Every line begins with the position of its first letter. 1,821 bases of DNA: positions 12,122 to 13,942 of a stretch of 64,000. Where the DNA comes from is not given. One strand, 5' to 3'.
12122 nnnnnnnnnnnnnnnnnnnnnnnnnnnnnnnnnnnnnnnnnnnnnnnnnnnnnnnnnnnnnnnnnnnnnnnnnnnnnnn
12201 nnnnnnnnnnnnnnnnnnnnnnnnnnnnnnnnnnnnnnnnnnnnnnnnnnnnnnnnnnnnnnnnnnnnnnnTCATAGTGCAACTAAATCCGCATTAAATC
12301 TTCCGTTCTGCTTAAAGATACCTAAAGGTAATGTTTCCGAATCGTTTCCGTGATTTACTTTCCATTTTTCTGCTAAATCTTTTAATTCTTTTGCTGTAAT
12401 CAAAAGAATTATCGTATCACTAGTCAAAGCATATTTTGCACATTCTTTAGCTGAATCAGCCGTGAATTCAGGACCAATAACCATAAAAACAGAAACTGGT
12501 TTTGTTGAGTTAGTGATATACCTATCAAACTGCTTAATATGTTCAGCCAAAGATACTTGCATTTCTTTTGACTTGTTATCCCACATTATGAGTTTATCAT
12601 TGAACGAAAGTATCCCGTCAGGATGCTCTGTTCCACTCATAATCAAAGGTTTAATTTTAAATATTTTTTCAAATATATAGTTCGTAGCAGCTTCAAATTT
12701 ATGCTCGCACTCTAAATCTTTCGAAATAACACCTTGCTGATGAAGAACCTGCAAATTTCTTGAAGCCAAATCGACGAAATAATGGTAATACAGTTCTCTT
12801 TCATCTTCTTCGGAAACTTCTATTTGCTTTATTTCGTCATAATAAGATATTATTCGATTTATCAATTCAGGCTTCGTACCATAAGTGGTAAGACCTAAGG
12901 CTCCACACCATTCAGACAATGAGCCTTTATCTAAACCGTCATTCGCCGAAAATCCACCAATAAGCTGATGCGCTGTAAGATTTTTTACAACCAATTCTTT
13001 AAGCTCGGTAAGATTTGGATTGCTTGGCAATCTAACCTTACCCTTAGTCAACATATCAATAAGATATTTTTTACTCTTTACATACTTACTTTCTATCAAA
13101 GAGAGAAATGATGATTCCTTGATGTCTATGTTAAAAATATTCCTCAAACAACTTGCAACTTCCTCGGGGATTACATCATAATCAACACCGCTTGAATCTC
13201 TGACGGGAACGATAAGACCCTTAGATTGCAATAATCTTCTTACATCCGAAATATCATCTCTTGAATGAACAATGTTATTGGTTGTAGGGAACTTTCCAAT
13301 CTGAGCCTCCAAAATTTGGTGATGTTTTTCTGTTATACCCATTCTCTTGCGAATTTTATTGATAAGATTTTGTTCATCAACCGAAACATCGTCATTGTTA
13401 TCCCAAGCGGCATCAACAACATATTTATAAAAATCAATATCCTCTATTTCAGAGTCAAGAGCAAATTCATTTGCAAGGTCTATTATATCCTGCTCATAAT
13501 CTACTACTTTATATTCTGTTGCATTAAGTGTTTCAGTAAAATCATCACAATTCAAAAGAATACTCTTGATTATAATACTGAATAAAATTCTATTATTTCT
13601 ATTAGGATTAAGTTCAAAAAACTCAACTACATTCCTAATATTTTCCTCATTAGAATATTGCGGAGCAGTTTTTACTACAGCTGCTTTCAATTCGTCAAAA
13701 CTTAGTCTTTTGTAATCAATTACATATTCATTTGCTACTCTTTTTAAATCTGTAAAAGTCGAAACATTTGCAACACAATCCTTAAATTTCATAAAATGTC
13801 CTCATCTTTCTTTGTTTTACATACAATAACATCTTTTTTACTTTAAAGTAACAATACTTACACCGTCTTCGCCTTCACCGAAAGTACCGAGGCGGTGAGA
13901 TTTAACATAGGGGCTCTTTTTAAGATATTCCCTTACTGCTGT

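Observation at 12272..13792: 506-aa protein combining SAP-like DNA-binding motifs with a FokI-cleavage-domain-like module and no specificity or modification partner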

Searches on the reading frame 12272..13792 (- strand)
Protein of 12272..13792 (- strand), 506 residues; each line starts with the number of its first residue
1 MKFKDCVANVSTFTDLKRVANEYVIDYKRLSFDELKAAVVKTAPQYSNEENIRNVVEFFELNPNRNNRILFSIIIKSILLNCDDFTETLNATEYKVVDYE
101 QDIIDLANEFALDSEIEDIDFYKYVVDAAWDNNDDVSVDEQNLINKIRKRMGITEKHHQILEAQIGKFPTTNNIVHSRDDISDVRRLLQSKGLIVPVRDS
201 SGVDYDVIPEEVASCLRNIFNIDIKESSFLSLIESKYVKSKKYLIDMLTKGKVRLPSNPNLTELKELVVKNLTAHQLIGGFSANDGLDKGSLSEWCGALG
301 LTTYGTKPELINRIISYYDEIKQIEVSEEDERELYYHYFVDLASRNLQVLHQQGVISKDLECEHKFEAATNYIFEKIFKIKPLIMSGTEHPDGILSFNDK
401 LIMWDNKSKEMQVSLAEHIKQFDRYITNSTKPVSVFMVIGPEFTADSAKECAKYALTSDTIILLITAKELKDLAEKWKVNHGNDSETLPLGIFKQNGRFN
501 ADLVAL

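Call 3: search_protein_families(library=pfam, proteins=[window:12272-13792:-], max_evalue=1)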
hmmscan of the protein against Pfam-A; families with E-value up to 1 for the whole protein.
window:12272-13792:- (506 aa): 4 families
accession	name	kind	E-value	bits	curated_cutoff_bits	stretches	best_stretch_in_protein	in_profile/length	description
PF02037.33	SAP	-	0.00025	21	23.9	1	293-318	11-36/37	SAP domain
PF18953.6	SAP_new25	-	0.0003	20.8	26.3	1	291-323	12-44/51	SAP domain-containing new25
PF09254.17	FokI_cleav_dom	-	0.0005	20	25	1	361-429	35-103/188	FokI, cleavage domain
PF03735.19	ENT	-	0.064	13.7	28.5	1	122-166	12-56/71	ENT domain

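Call 4: search_protein_families(library=padloc, proteins=[window:12272-13792:-], max_evalue=1)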
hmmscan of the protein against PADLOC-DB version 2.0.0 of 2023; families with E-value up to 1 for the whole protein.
window:12272-13792:- (506 aa): 0 families

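Call 5: search_protein_families(library=ncbifam, proteins=[window:12272-13792:-], max_evalue=1)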
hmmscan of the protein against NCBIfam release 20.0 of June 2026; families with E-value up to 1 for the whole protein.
window:12272-13792:- (506 aa): 0 families

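Call 6: search_solved_structures(query=window:12272-13792:-, max_evalue=10, show_alignments=3)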
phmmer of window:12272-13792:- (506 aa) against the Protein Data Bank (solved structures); distinct sequences matched with E-value up to 10: 2.
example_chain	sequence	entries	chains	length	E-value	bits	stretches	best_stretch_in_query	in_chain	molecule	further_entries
3evy_A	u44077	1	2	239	0.082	14.7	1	76-123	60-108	Putative type I restriction enzyme R protein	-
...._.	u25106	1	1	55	1.2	10.9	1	289-321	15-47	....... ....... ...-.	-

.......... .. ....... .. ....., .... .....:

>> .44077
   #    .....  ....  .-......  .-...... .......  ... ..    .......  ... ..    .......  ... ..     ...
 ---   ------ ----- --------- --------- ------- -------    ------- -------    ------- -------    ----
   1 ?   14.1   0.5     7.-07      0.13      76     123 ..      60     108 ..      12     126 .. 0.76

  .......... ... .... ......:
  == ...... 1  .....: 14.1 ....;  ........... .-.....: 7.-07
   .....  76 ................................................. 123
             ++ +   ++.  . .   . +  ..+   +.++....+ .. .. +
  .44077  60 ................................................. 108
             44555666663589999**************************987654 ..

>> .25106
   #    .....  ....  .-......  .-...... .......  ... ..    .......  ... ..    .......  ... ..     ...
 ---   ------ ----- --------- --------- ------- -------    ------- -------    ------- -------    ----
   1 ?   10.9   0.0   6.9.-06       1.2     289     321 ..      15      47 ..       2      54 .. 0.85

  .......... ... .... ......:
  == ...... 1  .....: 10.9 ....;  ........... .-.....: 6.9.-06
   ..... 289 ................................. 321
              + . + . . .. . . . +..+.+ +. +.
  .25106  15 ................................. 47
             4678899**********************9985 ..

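Call 7: find_homologous_proteins(query=window:12272-13792:-, max_evalue=0.001)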
Query window:12272-13792:- (506 aa): 541 proteins with E <= 0.001 among 8000 candidates; the best 120 are listed.
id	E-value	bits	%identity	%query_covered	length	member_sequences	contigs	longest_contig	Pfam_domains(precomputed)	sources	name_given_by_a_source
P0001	0.0e+0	1121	100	100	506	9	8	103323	PF09254.19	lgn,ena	-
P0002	1.9e-265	899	79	100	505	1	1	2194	PF09254.19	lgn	-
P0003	1.7e-260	883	76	100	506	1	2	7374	PF09254.19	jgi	-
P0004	3.4e-260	882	76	100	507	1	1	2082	PF09254.19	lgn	-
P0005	1.2e-259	880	76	100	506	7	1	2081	PF09254.19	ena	-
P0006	2.3e-257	872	74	100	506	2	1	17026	PF09254.19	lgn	-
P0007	6.0e-257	871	75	100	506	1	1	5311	PF09254.19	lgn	-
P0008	1.7e-256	869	76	100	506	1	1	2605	PF09254.19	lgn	-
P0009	2.2e-255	866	74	100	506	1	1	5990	PF09254.19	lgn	-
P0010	2.2e-255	866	73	100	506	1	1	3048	PF09254.19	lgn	-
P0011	4.3e-255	865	74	100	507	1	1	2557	PF09254.19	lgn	-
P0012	2.2e-254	862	74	100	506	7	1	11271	PF09254.19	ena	-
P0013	3.5e-253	859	75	100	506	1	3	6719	PF09254.19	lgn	-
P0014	1.1e-252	857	74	100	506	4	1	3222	PF09254.19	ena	-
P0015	5.6e-252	855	75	100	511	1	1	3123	PF09254.19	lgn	-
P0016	5.7e-252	855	73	100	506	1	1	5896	PF09254.19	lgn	-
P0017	1.1e-251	854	74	100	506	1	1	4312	PF09254.19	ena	-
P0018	1.6e-251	853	74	100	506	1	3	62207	PF09254.19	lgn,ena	-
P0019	1.7e-251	853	74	100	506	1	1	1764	PF02037.34,PF09254.19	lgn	-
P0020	3.8e-251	852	74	100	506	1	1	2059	PF09254.19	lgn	-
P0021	3.9e-251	852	73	100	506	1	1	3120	PF09254.19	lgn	-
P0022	5.5e-250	848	73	100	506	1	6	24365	PF09254.19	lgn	-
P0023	6.8e-250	848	72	100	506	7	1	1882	PF09254.19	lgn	-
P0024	8.2e-250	847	72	100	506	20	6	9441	PF09254.19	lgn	-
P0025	2.0e-249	846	73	100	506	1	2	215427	PF02037.34,PF09254.19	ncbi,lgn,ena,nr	ncbi:MAG: hypothetical protein IKD93_01885 [Firmicutes bacterium]|nr:hypothetical protein [Bacillota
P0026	3.2e-249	845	74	100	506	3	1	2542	PF09254.19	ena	-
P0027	1.6e-248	843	74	100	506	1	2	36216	PF09254.19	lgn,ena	-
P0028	2.1e-248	843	73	100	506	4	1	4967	PF09254.19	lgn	-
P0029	1.2e-247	840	73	100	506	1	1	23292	PF09254.19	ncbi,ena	-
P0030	3.2e-247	839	73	100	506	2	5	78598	PF09254.19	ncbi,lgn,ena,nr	ncbi:MAG: hypothetical protein IJ331_07765 [Ruminococcus sp.]|nr:hypothetical protein [Ruminococcus 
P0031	3.9e-247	839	73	100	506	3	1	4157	PF09254.19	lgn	-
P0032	4.7e-247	838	72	100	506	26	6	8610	PF09254.19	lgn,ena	-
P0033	6.3e-247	838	73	100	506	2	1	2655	PF09254.19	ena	-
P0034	1.1e-246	837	73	100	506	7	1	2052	PF09254.19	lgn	-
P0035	1.6e-245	833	74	100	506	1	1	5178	PF09254.19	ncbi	-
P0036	5.2e-244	828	72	100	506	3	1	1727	PF09254.19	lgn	-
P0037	2.8e-241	819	71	100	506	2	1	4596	PF09254.19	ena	-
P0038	1.0e-240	817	70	100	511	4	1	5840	PF09254.19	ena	-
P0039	2.4e-238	810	70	100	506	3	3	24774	PF09254.19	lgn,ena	-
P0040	3.9e-238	809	70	100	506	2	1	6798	PF09254.19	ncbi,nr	ncbi:MAG: hypothetical protein PUB43_00195 [Oscillospiraceae bacterium]|nr:hypothetical protein [Osc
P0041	3.3e-237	806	69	100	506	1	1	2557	PF09254.19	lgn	-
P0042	5.3e-234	795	69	100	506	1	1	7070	PF09254.19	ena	-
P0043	8.6e-234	795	70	100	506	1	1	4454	PF09254.19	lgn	-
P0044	1.2e-229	781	68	100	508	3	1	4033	PF09254.19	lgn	-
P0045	7.9e-225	765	65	100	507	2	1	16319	PF09254.19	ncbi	-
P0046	3.1e-217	740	63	100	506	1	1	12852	PF02037.34,PF09254.19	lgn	-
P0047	8.5e-217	739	73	84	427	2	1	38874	PF09254.19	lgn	-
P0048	3.1e-212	724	63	100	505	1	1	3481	PF02037.34,PF09254.19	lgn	-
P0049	1.2e-211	722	62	100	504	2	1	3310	PF02037.34,PF09254.19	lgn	-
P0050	1.1e-210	718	62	100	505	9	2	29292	PF02037.34,PF09254.19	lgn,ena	-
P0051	9.0e-210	715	63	100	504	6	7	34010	PF02037.34,PF09254.19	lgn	-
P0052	5.3e-208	710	62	100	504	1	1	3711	PF02037.34,PF09254.19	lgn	-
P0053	2.3e-207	707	60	100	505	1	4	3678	PF09254.19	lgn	-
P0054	5.9e-206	703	61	100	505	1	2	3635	PF02037.34,PF09254.19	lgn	-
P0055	7.7e-205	699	61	100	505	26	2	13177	PF02037.34,PF09254.19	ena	-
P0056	1.5e-204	698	61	100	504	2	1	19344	PF02037.34,PF09254.19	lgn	-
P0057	2.2e-204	698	61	100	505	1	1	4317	PF02037.34,PF09254.19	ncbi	-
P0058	5.0e-204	696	62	100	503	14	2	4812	PF02037.34,PF09254.19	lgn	-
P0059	3.3e-203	694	62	100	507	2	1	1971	PF02037.34,PF09254.19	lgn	-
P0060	4.0e-201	687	61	100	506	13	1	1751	PF02037.34,PF09254.19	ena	-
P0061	2.6e-200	684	61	100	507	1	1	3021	PF02037.34,PF09254.19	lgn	-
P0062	7.7e-200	683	60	100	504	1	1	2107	PF09254.19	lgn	-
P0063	5.2e-198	677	62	100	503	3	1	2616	PF02037.34,PF09254.19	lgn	-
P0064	8.5e-198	676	58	100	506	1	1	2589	PF02037.34,PF09254.19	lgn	-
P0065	9.7e-197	672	57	100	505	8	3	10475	PF02037.34,PF09254.19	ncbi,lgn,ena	-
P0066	1.1e-195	669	58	100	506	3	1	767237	PF02037.34,PF09254.19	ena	-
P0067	1.3e-195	669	58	100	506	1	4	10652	PF09254.19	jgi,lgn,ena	-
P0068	1.4e-195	669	59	100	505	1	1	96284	PF02037.34,PF09254.19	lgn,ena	-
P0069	2.1e-195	668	59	100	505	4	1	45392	PF02037.34,PF09254.19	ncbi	-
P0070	3.2e-195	667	58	100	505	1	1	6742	PF09254.19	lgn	-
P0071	3.5e-194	664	57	100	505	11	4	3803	PF02037.34,PF09254.19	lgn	-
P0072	7.2e-194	663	58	100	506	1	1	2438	PF02037.34,PF09254.19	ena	-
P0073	6.4e-193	660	57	100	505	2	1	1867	PF09254.19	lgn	-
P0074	8.6e-193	659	58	100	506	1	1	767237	PF02037.34,PF09254.19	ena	-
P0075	3.2e-192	658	71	79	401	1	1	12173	PF09254.19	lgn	-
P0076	1.2e-190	652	57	100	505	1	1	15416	PF09254.19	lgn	-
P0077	2.6e-185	635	57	100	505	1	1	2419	PF09254.19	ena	-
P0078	1.1e-183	629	56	100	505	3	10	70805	PF09254.19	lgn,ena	-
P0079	2.6e-182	625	56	100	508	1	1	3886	PF02037.34,PF09254.19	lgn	-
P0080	6.4e-182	624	55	100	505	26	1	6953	PF09254.19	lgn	-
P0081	8.0e-182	623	56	100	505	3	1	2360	PF09254.19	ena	-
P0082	1.6e-181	622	56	100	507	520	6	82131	PF09254.19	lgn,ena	-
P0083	2.7e-180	618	55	100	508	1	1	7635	PF02037.34,PF09254.19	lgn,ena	-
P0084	6.8e-180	617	56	100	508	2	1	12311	PF02037.34,PF09254.19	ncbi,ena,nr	ncbi:MAG: hypothetical protein IKW76_05115 [Clostridia bacterium]|nr:hypothetical protein [Clostridi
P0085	8.4e-179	613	55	100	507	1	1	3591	PF02037.34,PF09254.19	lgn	-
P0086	1.5e-178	612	54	100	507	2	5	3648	PF09254.19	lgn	-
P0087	1.5e-178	612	56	100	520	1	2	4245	PF02037.34,PF09254.19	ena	-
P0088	5.2e-177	607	56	100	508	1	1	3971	PF02037.34,PF09254.19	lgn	-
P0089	6.5e-177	607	54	100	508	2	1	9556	PF09254.19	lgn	-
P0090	3.1e-176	605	54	100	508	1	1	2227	PF02037.34,PF09254.19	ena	-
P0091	1.4e-175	603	56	100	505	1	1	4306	PF09254.19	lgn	-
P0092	1.9e-174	599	55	99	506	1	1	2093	PF09254.19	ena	-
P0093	4.4e-174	598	56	100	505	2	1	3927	PF09254.19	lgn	-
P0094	6.7e-174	597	54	100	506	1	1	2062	PF09254.19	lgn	-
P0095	1.4e-173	596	55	99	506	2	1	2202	PF09254.19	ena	-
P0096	5.4e-172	591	56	93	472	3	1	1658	PF09254.19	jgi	-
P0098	2.1e-171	589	52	100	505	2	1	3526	PF09254.19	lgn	-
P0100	2.6e-171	589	53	99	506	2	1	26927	PF02037.34,PF09254.19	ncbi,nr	ncbi:MAG: hypothetical protein PHR96_01495 [Clostridia bacterium]|nr:hypothetical protein [Clostridi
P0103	9.9e-167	573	51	100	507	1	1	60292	PF02037.34,PF09254.19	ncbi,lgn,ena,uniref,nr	ncbi:hypothetical protein [uncultured Eubacterium sp.]|uniref:hypothetical protein n=1 Tax=unculture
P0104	2.0e-165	569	74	66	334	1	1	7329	PF09254.19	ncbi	ncbi:MAG: hypothetical protein ACOYJY_07030, partial [Acutalibacteraceae bacterium]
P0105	1.5e-164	566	52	100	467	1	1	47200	PF09254.19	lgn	-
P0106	3.9e-162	558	52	100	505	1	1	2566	PF09254.19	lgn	-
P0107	4.3e-162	558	52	99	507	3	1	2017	PF09254.19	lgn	-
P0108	6.2e-162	558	51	100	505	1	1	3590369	PF02037.34,PF09254.19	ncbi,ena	-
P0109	9.1e-162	557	51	99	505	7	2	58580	PF09254.19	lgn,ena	-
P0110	4.5e-161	555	50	100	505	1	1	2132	PF02037.34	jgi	jgi:hypothetical protein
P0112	1.1e-160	554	51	100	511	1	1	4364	PF02037.34,PF09254.19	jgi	-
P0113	3.9e-160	552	50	100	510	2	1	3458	PF02037.34,PF09254.19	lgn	-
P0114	9.1e-160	551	59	82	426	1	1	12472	PF02037.34,PF09254.19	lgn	-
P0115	5.5e-157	541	49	100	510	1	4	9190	PF02037.34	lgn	-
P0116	7.7e-157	541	49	100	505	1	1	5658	PF02037.34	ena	-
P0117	7.7e-157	541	50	100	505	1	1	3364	PF09254.19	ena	-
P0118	5.8e-156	538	50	100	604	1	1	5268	PF02037.34,PF09254.19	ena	-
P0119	7.2e-156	538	50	100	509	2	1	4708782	PF02037.34,PF09254.19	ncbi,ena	-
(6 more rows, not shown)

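Call 12: search_protein_representatives(protein=window:12272-13792:-)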
Query: 506 residues. Proteins with E-value up to 0.001 (for the whole library): 277; up to 1e-10: 159; up to 1e-30: 66. The best 150 are listed.
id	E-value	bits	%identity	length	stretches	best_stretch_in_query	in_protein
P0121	3.8e-147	507.2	48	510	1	1-505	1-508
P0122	1.7e-141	488.6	47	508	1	1-505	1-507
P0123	4.1e-137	474.1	43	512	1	3-503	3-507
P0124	1.5e-123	429.4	57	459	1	178-505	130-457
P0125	4.1e-119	414.8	41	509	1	1-503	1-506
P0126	4.3e-94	332.3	36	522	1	1-500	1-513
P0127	2.9e-91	323.0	37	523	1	1-502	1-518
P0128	3.4e-84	299.6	41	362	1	1-350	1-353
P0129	1.9e-72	260.9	47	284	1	228-501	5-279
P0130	7.2e-72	259.0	41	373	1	129-478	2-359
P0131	5.3e-66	239.6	42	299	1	216-504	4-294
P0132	2.6e-64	234.1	33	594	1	16-500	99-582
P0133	4.2e-64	233.4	44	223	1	108-325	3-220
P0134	1.2e-62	228.6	32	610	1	4-489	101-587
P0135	3.6e-62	227.0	63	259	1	345-505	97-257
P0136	1.3e-61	225.1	28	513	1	1-500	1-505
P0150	7.4e-48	179.8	33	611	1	79-483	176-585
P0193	5.0e-28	114.4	32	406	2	251-478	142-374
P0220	4.1e-19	85.0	28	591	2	285-481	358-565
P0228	1.9e-17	79.5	28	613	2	14-330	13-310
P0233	5.5e-17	78.0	30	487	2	209-322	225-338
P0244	1.4e-15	73.4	25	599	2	14-333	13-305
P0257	4.4e-13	65.1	27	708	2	27-334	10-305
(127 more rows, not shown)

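Call 13: find_encoding_contigs(protein=P0108, flank=8000, max_places=3)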
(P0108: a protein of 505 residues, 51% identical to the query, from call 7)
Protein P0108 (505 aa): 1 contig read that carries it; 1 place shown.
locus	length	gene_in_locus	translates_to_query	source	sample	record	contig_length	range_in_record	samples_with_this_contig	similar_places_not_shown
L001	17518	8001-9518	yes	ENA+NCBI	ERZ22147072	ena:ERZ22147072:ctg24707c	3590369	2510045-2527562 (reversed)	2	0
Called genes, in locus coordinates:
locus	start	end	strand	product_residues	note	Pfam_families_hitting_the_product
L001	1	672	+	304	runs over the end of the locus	PF00248:Aldo_ket_red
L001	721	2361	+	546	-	PF00343:Phosphorylase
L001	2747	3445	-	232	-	PF00563:EAL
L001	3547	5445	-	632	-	PF02743:dCache_1 (weak), PF21623:HK_sensor_dom_bact, PF13188:PAS_8 (faint), PF13426:PAS_9 (weak)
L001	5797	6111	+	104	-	-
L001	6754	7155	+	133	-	PF24698:DUF7662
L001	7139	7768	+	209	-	-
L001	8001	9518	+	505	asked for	PF02037:SAP (faint), PF09254:FokI_cleav_dom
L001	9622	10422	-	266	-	PF06182:ABC2_membrane_6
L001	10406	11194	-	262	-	PF06182:ABC2_membrane_6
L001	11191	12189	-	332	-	PF00005:ABC_tran, PF13304:AAA_21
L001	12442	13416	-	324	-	PF01408:GFO_IDH_MocA, PF22725:GFO_IDH_MocA_C3, PF02894:GFO_IDH_MocA_C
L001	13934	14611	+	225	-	-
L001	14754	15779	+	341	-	PF01790:LGT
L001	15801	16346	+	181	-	PF18917:LiaI-LiaF-like_TM1, PF22570:LiaF-TM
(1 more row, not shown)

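Call 14: find_related_loci(query=A1, collection=genome_contigs, flank=8000)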
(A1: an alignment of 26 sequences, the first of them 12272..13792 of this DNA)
Query A1 (506 aa) in genome_contigs; peptide patterns used: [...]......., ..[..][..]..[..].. (x = any residue, [..] = any of these).
238 stretches matched a pattern; 201 encode a relative of the query (tblastn E <= 1e-3); the best 80 are kept; 80 distinct loci.
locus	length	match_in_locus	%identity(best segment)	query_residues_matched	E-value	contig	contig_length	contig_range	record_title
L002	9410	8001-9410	97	1-470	0e+0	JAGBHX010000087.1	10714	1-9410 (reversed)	MAG: Clostridia bacterium isolate RGIG9134 Water_deer_Rectum.Co__c711052, whole genome shotgun sequence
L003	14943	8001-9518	74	1-506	0e+0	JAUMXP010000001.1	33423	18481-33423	MAG: Eubacteriales bacterium isolate S16M_St_3 NODE_194_length_33423_cov_6.166357, whole genome shotgun sequence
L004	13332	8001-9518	72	1-506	0e+0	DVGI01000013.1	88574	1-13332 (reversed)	MAG TPA_asm: Candidatus Fimenecus excrementavium isolate ChiSjej1B19-6168 ChiSjej1B19M5__C85832_L88574_SRR6323093, whole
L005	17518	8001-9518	74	1-506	0e+0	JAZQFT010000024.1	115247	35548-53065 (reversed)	MAG: Ruminococcus sp. isolate T1900044632_TS20190098.MAGScoT_cleanbin_000018 SGB_1067_k141_1466155, whole genome shotgun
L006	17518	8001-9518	73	1-506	0e+0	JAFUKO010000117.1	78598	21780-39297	MAG: Ruminococcus sp. isolate RGIG4579 Roe_deer_Rectum-3__c536129, whole genome shotgun sequence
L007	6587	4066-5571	69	5-506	0e+0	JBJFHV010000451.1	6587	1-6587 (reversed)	MAG: Acutalibacteraceae bacterium isolate PUUB61_bin.027 NODE_5880_length_6587_cov_4.852572, whole genome shotgun sequen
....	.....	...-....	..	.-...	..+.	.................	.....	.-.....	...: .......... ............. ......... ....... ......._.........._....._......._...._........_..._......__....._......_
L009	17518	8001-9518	55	1-506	0e+0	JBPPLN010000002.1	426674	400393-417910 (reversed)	Acutalibacteraceae bacterium SVS042 scaffold_2, whole genome shotgun sequence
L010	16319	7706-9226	65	1-506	0e+0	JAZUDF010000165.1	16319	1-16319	MAG: Faecousia sp. isolate T1900045310_TH20190080.MAGScoT_cleanbin_000020 SGB_6217_k141_1287478, whole genome shotgun se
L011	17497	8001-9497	53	1-499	0e+0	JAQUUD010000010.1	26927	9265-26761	MAG: Clostridia bacterium isolate STD2_135 NODE_6336_length_26927_cov_5.811530_Sandtown_D2, whole genome shotgun sequenc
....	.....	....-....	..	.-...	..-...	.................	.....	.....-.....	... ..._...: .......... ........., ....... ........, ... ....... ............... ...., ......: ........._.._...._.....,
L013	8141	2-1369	55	51-506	2e-173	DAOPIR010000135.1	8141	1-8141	MAG TPA_asm: Candidatus Limiplasma sp. isolate AMR_MDS_3298 NODE_9373_length_8141_cov_5.621197, whole genome shotgun seq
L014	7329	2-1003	74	173-506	6e-173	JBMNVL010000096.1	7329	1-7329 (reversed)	MAG: Acutalibacteraceae bacterium isolate SBF912SR2HQ0058 scaffold_46305_c1, whole genome shotgun sequence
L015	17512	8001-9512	51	1-504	5e-171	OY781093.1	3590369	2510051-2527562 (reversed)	MAG: Christensenellaceae bacterium isolate 0d35d9bd-b5b0-4a05-a9e0-6f20998331e6 genome assembly, chromosome: 1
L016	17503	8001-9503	51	1-501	3e-168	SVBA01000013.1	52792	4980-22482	MAG: Erysipelotrichaceae bacterium isolate SIG216 NODE_231_length_52792_cov_39.972645, whole genome shotgun sequence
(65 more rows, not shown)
